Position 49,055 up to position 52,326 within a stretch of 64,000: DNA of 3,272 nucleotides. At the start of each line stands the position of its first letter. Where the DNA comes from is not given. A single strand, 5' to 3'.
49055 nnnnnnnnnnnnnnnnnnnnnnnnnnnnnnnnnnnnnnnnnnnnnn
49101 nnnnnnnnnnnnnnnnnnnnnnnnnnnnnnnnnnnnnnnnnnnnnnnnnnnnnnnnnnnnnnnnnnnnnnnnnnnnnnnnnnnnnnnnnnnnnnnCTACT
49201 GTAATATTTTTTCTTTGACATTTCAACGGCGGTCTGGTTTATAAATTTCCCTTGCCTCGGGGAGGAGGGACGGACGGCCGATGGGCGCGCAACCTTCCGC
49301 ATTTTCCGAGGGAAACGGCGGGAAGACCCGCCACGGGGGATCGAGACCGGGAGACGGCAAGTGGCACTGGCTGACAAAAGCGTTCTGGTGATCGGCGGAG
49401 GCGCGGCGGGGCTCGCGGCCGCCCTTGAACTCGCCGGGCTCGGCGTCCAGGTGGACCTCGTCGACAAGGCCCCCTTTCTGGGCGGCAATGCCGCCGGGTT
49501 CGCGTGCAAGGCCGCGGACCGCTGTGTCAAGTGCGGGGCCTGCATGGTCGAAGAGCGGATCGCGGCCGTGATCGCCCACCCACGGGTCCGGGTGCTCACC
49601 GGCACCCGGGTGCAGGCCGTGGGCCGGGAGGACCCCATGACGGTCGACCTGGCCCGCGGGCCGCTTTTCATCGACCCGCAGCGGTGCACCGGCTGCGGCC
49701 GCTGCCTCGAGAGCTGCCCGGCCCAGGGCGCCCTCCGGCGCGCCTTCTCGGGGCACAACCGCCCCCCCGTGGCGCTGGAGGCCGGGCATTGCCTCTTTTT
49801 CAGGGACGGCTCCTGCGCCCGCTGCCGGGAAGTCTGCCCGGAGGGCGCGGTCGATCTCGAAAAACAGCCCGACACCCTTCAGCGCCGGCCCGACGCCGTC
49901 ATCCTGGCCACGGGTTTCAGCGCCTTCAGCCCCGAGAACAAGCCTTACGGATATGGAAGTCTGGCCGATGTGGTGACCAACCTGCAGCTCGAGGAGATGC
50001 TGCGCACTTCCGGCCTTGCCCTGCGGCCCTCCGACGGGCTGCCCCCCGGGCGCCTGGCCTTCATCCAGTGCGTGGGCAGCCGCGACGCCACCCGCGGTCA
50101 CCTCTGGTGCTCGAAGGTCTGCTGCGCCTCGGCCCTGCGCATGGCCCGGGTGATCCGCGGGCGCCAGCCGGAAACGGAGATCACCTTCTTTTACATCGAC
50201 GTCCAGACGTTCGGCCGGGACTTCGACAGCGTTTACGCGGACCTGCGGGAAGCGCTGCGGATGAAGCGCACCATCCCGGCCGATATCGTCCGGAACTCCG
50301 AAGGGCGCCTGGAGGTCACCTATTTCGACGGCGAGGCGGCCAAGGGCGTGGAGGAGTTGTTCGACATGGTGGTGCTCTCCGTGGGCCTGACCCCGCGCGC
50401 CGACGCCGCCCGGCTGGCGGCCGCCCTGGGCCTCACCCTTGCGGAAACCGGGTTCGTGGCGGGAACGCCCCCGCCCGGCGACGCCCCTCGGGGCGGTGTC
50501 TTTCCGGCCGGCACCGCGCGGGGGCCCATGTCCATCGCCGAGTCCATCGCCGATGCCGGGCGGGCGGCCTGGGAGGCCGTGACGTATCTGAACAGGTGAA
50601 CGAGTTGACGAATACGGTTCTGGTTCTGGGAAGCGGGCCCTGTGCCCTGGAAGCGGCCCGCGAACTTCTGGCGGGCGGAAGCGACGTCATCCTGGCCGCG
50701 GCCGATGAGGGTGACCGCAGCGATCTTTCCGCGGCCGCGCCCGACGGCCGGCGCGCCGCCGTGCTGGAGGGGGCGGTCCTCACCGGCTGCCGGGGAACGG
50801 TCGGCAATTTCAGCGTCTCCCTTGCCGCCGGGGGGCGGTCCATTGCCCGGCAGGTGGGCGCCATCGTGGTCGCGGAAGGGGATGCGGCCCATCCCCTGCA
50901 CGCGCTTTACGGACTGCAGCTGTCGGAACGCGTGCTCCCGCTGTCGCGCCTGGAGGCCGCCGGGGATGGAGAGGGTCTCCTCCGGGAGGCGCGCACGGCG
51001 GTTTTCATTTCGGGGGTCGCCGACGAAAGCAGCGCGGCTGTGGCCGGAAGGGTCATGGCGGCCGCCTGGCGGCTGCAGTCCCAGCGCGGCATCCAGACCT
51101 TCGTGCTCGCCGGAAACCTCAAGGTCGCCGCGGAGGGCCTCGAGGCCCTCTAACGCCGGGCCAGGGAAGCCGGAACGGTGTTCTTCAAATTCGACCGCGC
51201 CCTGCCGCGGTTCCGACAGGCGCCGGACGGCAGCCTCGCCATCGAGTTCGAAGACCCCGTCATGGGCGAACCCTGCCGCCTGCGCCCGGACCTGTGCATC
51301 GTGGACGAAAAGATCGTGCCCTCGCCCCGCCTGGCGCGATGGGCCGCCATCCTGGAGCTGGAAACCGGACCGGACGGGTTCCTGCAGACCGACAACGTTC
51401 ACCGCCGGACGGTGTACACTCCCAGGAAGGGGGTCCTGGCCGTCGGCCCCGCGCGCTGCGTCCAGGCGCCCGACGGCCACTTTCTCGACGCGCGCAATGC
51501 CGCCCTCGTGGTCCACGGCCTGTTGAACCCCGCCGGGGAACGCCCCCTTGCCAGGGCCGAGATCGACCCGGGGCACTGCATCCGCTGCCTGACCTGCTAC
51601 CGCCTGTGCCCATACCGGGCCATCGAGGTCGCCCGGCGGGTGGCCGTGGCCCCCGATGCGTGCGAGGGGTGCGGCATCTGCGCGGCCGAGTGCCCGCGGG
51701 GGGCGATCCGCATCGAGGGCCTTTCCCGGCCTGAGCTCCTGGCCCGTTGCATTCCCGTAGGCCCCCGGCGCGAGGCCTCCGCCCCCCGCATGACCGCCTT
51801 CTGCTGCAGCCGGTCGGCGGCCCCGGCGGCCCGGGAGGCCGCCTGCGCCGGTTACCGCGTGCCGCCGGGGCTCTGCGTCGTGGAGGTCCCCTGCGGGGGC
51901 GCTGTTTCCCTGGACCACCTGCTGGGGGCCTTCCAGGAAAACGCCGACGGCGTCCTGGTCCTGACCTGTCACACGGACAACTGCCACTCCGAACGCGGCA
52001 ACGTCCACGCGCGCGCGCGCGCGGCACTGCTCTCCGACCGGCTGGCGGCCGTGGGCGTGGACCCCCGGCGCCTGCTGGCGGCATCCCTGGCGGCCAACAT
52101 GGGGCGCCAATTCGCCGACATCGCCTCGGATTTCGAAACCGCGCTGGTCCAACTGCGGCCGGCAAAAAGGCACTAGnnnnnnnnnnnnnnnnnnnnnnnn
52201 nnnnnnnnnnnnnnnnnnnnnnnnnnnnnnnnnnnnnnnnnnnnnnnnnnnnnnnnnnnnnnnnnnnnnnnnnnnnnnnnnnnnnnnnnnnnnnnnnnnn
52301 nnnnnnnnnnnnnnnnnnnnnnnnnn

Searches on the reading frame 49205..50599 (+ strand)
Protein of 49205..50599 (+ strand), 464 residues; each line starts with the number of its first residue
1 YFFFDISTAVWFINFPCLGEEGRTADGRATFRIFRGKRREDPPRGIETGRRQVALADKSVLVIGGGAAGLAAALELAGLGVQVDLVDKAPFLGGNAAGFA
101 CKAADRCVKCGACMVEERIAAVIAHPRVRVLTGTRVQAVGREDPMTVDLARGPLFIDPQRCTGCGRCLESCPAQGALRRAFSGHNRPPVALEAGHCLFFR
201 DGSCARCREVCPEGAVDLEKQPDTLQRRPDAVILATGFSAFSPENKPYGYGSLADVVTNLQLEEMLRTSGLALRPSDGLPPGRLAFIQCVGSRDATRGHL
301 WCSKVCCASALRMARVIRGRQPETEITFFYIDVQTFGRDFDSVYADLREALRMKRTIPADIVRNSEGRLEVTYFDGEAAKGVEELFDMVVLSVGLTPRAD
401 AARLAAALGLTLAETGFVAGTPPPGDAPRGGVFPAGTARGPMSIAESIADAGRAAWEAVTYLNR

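Call 40: search_protein_families(library=pfam, max_evalue=0.001, proteins=[window:49205-50599:+])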
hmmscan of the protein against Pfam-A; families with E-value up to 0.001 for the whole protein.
window:49205-50599:+ (464 aa): 20 families
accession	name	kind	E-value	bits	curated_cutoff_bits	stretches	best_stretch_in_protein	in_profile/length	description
PF07992.20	Pyr_redox_2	-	4e-09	36.8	26.1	1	59-102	2-41/291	Pyridine nucleotide-disulphide oxidoreductase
PF12797.12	Fer4_2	-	8.4e-08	32.1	24.5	1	154-173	3-22/22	4Fe-4S binding domain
PF01266.30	DAO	-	9.5e-08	32.4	27.9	1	60-100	2-42/353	FAD dependent oxidoreductase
PF13450.12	NAD_binding_8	-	1.2e-07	32.3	21.9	1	62-99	1-38/68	NAD(P)-binding Rossmann-like domain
PF12831.13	FAD_oxidored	-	2.8e-07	30.6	27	1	60-98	2-40/416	FAD dependent oxidoreductase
PF00037.32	Fer4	-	4.2e-07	29.9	21.1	1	155-173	2-20/24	4Fe-4S binding domain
PF12837.12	Fer4_6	-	9.3e-07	29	25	1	156-175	4-22/24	4Fe-4S binding domain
PF12838.12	Fer4_7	-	9.7e-07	29.6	27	1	160-215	1-52/52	4Fe-4S dicluster domain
PF00890.30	FAD_binding_2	-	3.4e-06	27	20.4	1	60-97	2-39/414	FAD binding domain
PF01494.25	FAD_binding_3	-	1.8e-05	24.6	22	1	59-89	3-33/349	FAD binding domain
PF13187.11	Fer4_9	-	2.3e-05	24.7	27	1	160-215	1-51/52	4Fe-4S dicluster domain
PF13484.11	Fer4_16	-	0.00016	22.8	30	0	160-174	1-15/66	4Fe-4S double cluster binding domain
PF03486.20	HI0933_like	-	0.00028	20.8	50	1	59-93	2-36/244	HI0933-like protein Rossmann domain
PF14697.11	Fer4_21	-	0.00031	21.3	35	1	155-216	2-57/59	4Fe-4S dicluster domain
PF13237.11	Fer4_10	-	0.00032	21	25.5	1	155-212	3-53/53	4Fe-4S dicluster domain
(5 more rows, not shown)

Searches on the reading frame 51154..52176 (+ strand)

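Call 40: search_protein_families(library=pfam, max_evalue=0.001, proteins=[window:51154-52176:+])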
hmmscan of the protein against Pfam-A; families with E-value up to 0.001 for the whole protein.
window:51154-52176:+ (340 aa): 11 families
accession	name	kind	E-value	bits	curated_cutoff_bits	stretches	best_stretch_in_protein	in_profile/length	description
PF02662.21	FlpD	-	2.6e-31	108.6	22.3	1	214-334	2-122/123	Methyl-viologen-reducing hydrogenase, delta subunit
PF00037.32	Fer4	-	2e-11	43.7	21.1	2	136-158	2-24/24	4Fe-4S binding domain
PF12837.12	Fer4_6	-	1.1e-09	38.2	25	2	163-185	2-24/24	4Fe-4S binding domain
PF14697.11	Fer4_21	-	4.9e-09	36.6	35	1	135-186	1-58/59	4Fe-4S dicluster domain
PF13237.11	Fer4_10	-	1.9e-07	31.4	25.5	1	136-181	3-53/53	4Fe-4S dicluster domain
PF12838.12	Fer4_7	-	1.2e-06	29.3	27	1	141-184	1-52/52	4Fe-4S dicluster domain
PF12797.12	Fer4_2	-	5.8e-06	26.4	24.5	0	136-154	4-22/22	4Fe-4S binding domain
PF13187.11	Fer4_9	-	1.4e-05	25.4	27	1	141-185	1-52/52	4Fe-4S dicluster domain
PF13484.11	Fer4_16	-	0.00014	23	30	0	170-188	2-20/66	4Fe-4S double cluster binding domain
PF25160.1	LdpA_Fe-S-bd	-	0.00015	21.9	27.6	1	139-187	2-45/49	LdpA Fe-S cluster-binding domain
PF13534.11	Fer4_17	-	0.00062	20.7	22.2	0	169-219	1-48/61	4Fe-4S dicluster domain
